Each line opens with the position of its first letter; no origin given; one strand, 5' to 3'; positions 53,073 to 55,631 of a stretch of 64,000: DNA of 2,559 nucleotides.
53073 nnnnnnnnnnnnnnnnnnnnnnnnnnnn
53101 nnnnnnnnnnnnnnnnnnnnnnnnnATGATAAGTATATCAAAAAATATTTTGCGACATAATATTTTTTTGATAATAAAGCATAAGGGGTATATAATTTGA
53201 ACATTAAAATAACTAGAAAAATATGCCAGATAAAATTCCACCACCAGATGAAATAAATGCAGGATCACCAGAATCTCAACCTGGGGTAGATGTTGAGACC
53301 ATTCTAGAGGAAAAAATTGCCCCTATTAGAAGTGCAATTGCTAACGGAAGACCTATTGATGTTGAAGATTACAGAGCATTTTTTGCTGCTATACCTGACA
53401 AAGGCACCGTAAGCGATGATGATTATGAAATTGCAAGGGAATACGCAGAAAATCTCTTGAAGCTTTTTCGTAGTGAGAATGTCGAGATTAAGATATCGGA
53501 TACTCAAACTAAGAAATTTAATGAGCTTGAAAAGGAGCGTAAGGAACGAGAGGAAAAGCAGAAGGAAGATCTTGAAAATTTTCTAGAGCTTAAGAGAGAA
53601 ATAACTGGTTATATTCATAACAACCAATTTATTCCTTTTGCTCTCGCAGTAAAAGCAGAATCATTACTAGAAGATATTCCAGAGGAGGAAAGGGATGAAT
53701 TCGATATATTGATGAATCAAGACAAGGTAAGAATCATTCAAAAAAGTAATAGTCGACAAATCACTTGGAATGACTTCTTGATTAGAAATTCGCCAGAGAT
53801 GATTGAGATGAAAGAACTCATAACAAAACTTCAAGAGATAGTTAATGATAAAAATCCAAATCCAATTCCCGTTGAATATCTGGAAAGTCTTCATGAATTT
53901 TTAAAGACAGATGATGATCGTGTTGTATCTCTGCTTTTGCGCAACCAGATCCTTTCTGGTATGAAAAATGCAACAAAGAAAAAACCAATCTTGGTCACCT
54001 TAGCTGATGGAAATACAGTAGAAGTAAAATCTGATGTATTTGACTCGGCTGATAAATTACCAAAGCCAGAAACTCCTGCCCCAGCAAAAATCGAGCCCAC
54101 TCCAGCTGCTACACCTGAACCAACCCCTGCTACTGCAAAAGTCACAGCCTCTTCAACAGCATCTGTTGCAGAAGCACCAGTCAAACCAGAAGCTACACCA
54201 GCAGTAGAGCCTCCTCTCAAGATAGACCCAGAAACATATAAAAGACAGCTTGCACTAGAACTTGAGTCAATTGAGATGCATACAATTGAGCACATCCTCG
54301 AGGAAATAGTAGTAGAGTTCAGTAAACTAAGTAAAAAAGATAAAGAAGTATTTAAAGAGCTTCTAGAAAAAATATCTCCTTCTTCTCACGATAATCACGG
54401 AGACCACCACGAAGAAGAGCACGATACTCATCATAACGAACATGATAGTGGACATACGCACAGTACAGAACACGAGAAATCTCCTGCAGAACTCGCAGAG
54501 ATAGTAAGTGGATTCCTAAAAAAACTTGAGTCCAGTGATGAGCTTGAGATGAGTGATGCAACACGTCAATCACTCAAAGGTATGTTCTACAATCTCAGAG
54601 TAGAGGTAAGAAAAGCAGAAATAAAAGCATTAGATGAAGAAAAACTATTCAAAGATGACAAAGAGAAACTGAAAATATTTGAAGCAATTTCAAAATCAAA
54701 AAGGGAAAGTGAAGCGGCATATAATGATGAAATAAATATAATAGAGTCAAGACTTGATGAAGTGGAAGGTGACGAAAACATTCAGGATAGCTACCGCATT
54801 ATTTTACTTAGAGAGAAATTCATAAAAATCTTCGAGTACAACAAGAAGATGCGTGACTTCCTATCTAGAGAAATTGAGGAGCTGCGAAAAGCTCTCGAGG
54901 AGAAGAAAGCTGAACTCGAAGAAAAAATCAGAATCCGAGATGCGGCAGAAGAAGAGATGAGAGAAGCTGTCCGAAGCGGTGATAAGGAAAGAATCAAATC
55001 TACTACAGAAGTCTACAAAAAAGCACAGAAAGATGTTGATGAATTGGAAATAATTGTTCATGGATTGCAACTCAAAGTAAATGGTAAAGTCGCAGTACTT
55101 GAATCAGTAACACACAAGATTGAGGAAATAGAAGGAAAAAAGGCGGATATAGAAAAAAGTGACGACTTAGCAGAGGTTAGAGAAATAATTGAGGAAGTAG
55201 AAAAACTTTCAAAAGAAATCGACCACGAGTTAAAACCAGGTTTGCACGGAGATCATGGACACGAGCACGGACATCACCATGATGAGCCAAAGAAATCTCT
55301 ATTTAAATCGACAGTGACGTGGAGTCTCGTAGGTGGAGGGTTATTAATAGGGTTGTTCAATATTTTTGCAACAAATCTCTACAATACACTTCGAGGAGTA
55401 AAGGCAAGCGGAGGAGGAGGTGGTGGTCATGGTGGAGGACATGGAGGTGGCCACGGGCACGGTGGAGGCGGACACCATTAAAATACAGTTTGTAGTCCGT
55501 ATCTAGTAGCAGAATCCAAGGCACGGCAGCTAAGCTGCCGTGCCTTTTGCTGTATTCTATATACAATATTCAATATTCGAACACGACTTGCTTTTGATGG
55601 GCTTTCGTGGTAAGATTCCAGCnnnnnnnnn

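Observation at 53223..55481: A 752-aa coiled-coil protein with three His-rich clusters and a C-terminal membrane anchor ending in (GGGH)n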

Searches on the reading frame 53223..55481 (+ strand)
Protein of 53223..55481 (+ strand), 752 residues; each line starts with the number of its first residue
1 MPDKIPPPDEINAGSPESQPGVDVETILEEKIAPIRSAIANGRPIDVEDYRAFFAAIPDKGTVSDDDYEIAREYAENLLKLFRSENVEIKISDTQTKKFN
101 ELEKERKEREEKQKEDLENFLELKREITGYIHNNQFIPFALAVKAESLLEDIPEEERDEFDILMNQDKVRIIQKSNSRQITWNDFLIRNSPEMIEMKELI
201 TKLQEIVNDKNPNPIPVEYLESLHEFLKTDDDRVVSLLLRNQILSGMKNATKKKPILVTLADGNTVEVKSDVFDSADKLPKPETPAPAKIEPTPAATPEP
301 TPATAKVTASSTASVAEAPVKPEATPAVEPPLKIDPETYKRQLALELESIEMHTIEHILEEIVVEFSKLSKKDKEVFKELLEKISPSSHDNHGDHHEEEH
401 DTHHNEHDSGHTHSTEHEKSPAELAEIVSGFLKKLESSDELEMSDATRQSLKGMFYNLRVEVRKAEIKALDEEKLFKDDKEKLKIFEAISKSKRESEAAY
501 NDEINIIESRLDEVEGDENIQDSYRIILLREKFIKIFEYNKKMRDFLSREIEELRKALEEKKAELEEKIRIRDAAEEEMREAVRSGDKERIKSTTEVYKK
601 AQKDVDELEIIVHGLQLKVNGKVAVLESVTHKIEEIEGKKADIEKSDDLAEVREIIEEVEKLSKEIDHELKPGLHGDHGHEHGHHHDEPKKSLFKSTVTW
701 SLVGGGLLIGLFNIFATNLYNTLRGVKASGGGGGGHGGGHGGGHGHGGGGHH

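Call 4: search_protein_families(library=pfam, proteins=[window:53223-55481:+], max_evalue=1)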
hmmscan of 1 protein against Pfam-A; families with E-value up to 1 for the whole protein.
window:53223-55481:+ (752 aa): 0 families

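Call 7: find_homologous_proteins(query=window:53223-55478:+)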
Query window:53223-55478:+ (752 aa): 2 proteins with E <= 0.001 among 8000 candidates.
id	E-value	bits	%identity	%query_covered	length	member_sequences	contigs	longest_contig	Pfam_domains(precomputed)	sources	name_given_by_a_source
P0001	2.5e-170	587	44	81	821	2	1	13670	PF05887.17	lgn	-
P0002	1.8e-167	578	43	81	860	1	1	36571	-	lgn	-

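Call 9: find_encoding_contigs(protein=P0002, flank=10000)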
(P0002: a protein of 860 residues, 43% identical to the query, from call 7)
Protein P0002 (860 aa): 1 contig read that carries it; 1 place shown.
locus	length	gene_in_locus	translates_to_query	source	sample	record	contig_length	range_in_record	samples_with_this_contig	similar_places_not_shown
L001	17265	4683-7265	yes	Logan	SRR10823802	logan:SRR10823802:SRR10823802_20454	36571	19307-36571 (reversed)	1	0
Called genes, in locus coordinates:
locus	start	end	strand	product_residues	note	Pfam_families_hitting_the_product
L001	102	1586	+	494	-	PF01743:PolyA_pol, PF12627:PolyA_pol_RNAbd, PF01966:HD, PF13735:tRNA_NucTran2_2 (weak)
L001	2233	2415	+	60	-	-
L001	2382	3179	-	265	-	PF03372:Exo_endo_phos, PF14529:Exo_endo_phos_2 (weak)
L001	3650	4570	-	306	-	PF02899:Phage_int_SAM_1, PF13102:Phage_int_SAM_5 (weak), PF13495:Phage_int_SAM_4 (weak), PF00589:Phage_integrase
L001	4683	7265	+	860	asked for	-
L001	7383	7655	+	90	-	PF00312:Ribosomal_S15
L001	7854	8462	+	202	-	PF01936:NYN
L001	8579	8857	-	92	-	-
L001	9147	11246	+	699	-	PF01138:RNase_PH, PF03725:RNase_PH_C (faint), PF01138:RNase_PH, PF00013:KH_1, PF00575:S1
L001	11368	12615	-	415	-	PF04055:Radical_SAM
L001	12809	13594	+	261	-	PF01978:TrmB, PF09339:HTH_IclR (weak)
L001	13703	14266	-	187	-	-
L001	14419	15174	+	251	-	PF01978:TrmB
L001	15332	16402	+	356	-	-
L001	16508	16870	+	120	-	PF01258:zf-dskA_traR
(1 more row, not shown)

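Call 10: find_encoding_contigs(protein=P0001, flank=10000)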
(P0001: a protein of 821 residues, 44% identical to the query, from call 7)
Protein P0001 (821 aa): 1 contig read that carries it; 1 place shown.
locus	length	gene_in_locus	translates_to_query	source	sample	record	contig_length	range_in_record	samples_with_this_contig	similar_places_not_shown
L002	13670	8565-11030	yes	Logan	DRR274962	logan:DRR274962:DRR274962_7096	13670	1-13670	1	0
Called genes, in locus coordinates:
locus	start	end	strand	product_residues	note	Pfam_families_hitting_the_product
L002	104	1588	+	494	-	PF01743:PolyA_pol, PF12627:PolyA_pol_RNAbd, PF01966:HD, PF13735:tRNA_NucTran2_2 (weak)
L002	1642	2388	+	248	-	PF13489:Methyltransf_23 (weak), PF13847:Methyltransf_31 (weak), PF08241:Methyltransf_11, PF08242:Methyltransf_12 (weak), PF13649:Methyltransf_25 (weak)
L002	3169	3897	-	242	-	PF01978:TrmB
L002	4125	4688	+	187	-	PF18306:LDcluster4 (weak)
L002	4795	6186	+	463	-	PF17767:NAPRTase_N, PF17956:NAPRTase_C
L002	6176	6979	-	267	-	PF03372:Exo_endo_phos, PF14529:Exo_endo_phos_2 (weak)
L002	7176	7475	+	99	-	-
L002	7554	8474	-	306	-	PF02899:Phage_int_SAM_1, PF13102:Phage_int_SAM_5 (weak), PF13495:Phage_int_SAM_4 (weak), PF00589:Phage_integrase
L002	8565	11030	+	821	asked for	PF05887:Trypan_PARP (faint)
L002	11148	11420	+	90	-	PF00312:Ribosomal_S15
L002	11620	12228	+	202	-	PF01936:NYN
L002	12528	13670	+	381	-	?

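Call 11: find_encoding_contigs(protein=window:53223-55478:+, flank=10000)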
Protein window:53223-55478:+ (752 aa): 3 contigs read that carry it; 1 place shown.
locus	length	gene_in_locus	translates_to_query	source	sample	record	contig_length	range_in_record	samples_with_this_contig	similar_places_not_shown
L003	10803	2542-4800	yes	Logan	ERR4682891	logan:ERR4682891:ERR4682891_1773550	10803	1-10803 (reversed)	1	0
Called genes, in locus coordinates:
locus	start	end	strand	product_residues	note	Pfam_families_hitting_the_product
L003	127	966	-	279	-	PF03372:Exo_endo_phos, PF14529:Exo_endo_phos_2 (faint)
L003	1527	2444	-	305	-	PF02899:Phage_int_SAM_1, PF13102:Phage_int_SAM_5, PF13495:Phage_int_SAM_4, PF00589:Phage_integrase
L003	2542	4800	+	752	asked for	-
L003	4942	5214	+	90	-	PF00312:Ribosomal_S15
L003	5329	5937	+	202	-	PF01936:NYN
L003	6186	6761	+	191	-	-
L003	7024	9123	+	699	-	PF01138:RNase_PH, PF03725:RNase_PH_C (faint), PF01138:RNase_PH, PF00013:KH_1, PF00575:S1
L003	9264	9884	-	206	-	-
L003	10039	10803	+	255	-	?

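Call 14: search_protein_families(library=ncbifam, proteins=[window:53223-55478:+, P0001, P0002], max_evalue=1)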
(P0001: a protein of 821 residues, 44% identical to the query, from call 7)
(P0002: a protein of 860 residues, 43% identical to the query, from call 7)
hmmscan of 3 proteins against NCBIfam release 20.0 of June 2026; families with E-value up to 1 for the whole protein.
window:53223-55478:+ (752 aa): 1 family
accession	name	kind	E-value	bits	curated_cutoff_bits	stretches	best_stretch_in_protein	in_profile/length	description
NF033761.1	gliding_GltJ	equivalog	0.017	14.2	450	1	276-342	424-490/671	adventurous gliding motility protein GltJ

P0001 (821 aa): 7 families
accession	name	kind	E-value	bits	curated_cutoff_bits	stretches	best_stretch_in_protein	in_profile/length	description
NF045780.1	TrlF_fam_ATP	equivalog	0.0013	17.5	350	1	437-735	474-767/944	TrlF family AAA-like ATPase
TIGR02169.1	SMC_prok_A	equivalog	0.0069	14.1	729.4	1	473-734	712-969/1165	chromosome segregation protein SMC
NF008084.0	PRK10819.1-5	equivalog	0.027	14.4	315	1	356-400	55-108/249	TonB system transport protein TonB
NF052243.1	T4PFormProtSgmX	equivalog_domain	0.045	12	1800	1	352-422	293-358/1065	type IV pili formation protein SgmX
NF037973.1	metallo_SslE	exception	0.073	10.4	3000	1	354-392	50-88/1519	lipoprotein metalloprotease SslE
NF033761.1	gliding_GltJ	equivalog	0.47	9.4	450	1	356-407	432-486/671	adventurous gliding motility protein GltJ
NF040983.1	BimA_second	exception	0.53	9.1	600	1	352-405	88-139/381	trimeric autotransporter actin-nucleating factor BimA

P0002 (860 aa): 4 families
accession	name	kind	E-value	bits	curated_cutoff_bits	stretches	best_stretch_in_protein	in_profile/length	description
NF045780.1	TrlF_fam_ATP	equivalog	0.0019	17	350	1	506-779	504-772/944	TrlF family AAA-like ATPase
NF052243.1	T4PFormProtSgmX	equivalog_domain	0.079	11.2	1800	1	393-461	295-358/1065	type IV pili formation protein SgmX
NF037973.1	metallo_SslE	exception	0.11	9.8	3000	1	393-431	46-88/1519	lipoprotein metalloprotease SslE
NF010673.0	PRK14070.1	equivalog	0.33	11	119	0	654-687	7-40/75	exodeoxyribonuclease VII small subunit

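Call 15: find_related_loci(query=A1, collection=genome_contigs, flank=8000)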
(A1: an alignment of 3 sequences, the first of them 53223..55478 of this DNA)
Query A1 (752 aa) in genome_contigs; peptide patterns used: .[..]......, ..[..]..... (x = any residue, [..] = any of these).
47 stretches matched a pattern, but none encodes a relative of the query by tblastn (E <= 1e-3).

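Call 16: find_related_loci(query=A1, collection=metagenome_contigs, flank=8000)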
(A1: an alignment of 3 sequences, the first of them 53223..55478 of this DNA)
Query A1 (752 aa) in metagenome_contigs; peptide patterns used: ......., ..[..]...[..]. (x = any residue, [..] = any of these).
239 stretches matched a pattern, but none encodes a relative of the query by tblastn (E <= 1e-3).

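Call 37: predict_structure(alignment_id=A1)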
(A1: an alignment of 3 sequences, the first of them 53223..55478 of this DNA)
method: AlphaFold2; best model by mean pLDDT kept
length: 752 residues; sequences in the alignment: 3
mean_pLDDT: 63.1   pTM: 0.42
mean pLDDT of the five models: 63.1, 63.1, 60.1, 57.9, 57.0
residues with pLDDT >= 90: 64; 70-90: 298; 50-70: 170; < 50: 220
segments of 3 or more residues with pLDDT < 50: 1-22, 94-98, 229-239, 274-353, 386-418, 672-710, 725-752
pLDDT, mean of each block of 10 residues (from residue 1): 32 32 71 81 75 75 76 77 66 49 65 79 85 80 81 74 73 64 68 63 65 65 57 42 55 62 61 46 37 38 35 29 34 31 31 55 69 76 48 27 28 35 68 79 74 72 67 74 85 89 93 85 89 95 90 87 87 85 80 83 80 76 78 91 89 94 85 32 24 21 39 53 42 29 30 31
secondary structure, 60 per line:
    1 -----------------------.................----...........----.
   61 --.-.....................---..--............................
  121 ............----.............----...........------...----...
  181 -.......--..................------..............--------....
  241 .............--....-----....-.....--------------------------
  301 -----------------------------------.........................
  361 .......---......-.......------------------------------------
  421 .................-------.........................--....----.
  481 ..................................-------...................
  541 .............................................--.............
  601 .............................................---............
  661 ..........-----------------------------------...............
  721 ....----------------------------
elements in order (helices of 4 or more, strands of 3 or more residues): H24-40 H47-55 H65-85 H93-132 H139-149 H154-164 E171-173 E178-180 H182-188 H191-208 H217-228 H237-253 E256-259 E265-268 H270-274 H336-367 H371-376 H378-384 H421-437 H445-469 H472-475 H480-514 H522-585 H588-645 H649-670 H706-724

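Call 40: fold_search(model_id=the predicted structure, library=pdb)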
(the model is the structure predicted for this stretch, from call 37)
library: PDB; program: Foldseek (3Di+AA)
matches with E <= 10: 511; with E <= 0.001: 0
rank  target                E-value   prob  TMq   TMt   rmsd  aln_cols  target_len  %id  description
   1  7a0g_III              9.1e-02  0.60  0.12  0.23  35.3       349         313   12  Structure of the SmhB pore of the tripartite alpha-pore forming toxin, Smh, from Serratia marcescens. (released 2021-03-31)
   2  9a69_B                9.9e-02  0.85  0.10  0.12  73.2       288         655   16  Integrative model of MCPB-MCPC by crosslinking MS and deep learning (released 2024-09-18)
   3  7a0g_DDD              9.9e-02  0.77  0.12  0.25  34.6       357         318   11  Structure of the SmhB pore of the tripartite alpha-pore forming toxin, Smh, from Serratia marcescens. (released 2021-03-31)
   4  6r1j_D                1.0e-01  0.93  0.13  0.32  19.6       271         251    9  Structure of the soluble AhlC triple head mutant of the tripartite alpha-pore forming toxin, AHL, from Aeromonas hydro (released 2019-07-10)
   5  7a0g_BBB              1.4e-01  0.72  0.12  0.25  36.5       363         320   11  Structure of the SmhB pore of the tripartite alpha-pore forming toxin, Smh, from Serratia marcescens. (released 2021-03-31)
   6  6h2e_Q                1.6e-01  0.51  0.10  0.22  19.0       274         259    8  Structure of the soluble AhlC of the tripartite alpha-pore forming toxin, AHL, from Aeromonas hydrophila. (released 2019-07-10)
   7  7a26_AAA              1.7e-01  0.57  0.13  0.23  20.6       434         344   10  Structure of soluble SmhA crystal form 1 of the tripartite alpha-pore forming toxin, Smh, from Serratia marcescens. (released 2021-03-31)
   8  6r1j_J                1.8e-01  0.80  0.12  0.29  17.5       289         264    9  Structure of the soluble AhlC triple head mutant of the tripartite alpha-pore forming toxin, AHL, from Aeromonas hydro (released 2019-07-10)
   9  7a0g_FFF              1.9e-01  0.75  0.13  0.28  36.4       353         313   10  Structure of the SmhB pore of the tripartite alpha-pore forming toxin, Smh, from Serratia marcescens. (released 2021-03-31)
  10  7p3r_A                1.9e-01  0.41  0.08  0.17  44.1       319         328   10  Helical structure of the toxin MakA from Vibrio cholera (released 2022-02-23)
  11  6grj_I                2.1e-01  0.66  0.10  0.23  21.1       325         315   10  Structure of the AhlB pore of the tripartite alpha-pore forming toxin, AHL, from Aeromonas hydrophila. (released 2019-07-03)
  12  7a26_BBB              2.1e-01  0.60  0.14  0.24  19.9       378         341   11  Structure of soluble SmhA crystal form 1 of the tripartite alpha-pore forming toxin, Smh, from Serratia marcescens. (released 2021-03-31)
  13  9a65_B                2.1e-01  0.35  0.09  0.09  72.7       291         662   15  Integrative model of YVAQ-MCPB by crosslinking MS and deep learning (released 2024-09-18)
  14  6h2e_P                2.4e-01  0.47  0.11  0.23  18.8       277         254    8  Structure of the soluble AhlC of the tripartite alpha-pore forming toxin, AHL, from Aeromonas hydrophila. (released 2019-07-10)
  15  3g67_A                2.7e-01  0.99  0.16  0.47  26.1       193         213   12  Crystal Structure of a Soluble Chemoreceptor from Thermotoga maritima (released 2009-07-28)
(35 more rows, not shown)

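Call 55: search_protein_representatives(alignment_id=A1)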
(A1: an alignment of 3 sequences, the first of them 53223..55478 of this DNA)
Query: 3 sequences, 822 profile positions. Proteins with E-value up to 0.001 (for the whole library): 37; up to 1e-10: 7; up to 1e-30: 4. The best 37 are listed.
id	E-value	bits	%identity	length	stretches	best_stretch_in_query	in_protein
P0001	0.0e+00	1661.5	-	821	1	1-822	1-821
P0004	1.9e-173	595.4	-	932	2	403-821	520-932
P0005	6.6e-55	203.4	-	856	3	479-822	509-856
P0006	1.6e-39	152.4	-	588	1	501-822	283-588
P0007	1.0e-25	106.8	-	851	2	429-815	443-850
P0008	1.4e-19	86.5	-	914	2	492-814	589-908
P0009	9.2e-18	80.5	-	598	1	447-822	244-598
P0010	1.3e-09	53.5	-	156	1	737-822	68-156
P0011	3.3e-09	52.2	-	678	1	355-551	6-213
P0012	6.1e-09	51.3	-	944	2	306-395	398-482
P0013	4.5e-06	41.8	-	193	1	307-408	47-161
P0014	8.8e-06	40.9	-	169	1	725-821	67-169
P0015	8.8e-06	40.9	-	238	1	355-452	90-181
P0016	9.5e-06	40.8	-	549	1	357-556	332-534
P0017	2.6e-05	39.3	-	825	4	332-398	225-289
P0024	1.4e-04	36.9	-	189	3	733-822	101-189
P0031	3.9e-04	35.4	-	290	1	559-822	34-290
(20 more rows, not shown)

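Call 63: find_encoding_contigs(protein=P0010, flank=6000, max_places=2)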
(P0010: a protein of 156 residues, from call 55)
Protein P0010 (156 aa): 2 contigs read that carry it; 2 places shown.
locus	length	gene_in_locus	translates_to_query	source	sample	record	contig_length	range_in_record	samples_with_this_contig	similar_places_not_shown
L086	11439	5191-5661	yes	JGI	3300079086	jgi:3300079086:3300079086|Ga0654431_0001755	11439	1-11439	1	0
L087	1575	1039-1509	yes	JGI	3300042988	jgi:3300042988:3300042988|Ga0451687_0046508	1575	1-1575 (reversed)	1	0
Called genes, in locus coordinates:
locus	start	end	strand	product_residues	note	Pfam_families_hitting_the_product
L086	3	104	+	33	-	?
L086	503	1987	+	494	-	PF01743:PolyA_pol, PF12627:PolyA_pol_RNAbd, PF01966:HD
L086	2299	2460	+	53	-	-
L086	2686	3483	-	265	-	PF03372:Exo_endo_phos, PF14529:Exo_endo_phos_2 (weak)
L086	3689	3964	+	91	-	-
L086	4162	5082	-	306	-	PF02899:Phage_int_SAM_1, PF13102:Phage_int_SAM_5 (weak), PF13495:Phage_int_SAM_4 (faint), PF00589:Phage_integrase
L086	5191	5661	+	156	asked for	-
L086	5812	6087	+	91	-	PF00312:Ribosomal_S15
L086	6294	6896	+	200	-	PF01936:NYN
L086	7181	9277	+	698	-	PF01138:RNase_PH, PF03725:RNase_PH_C (weak), PF01138:RNase_PH, PF00013:KH_1, PF00575:S1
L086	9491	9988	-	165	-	-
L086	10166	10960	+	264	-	PF01978:TrmB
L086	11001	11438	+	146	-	?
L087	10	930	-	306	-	PF02899:Phage_int_SAM_1, PF13102:Phage_int_SAM_5 (weak), PF13495:Phage_int_SAM_4 (faint), PF00589:Phage_integrase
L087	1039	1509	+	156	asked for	-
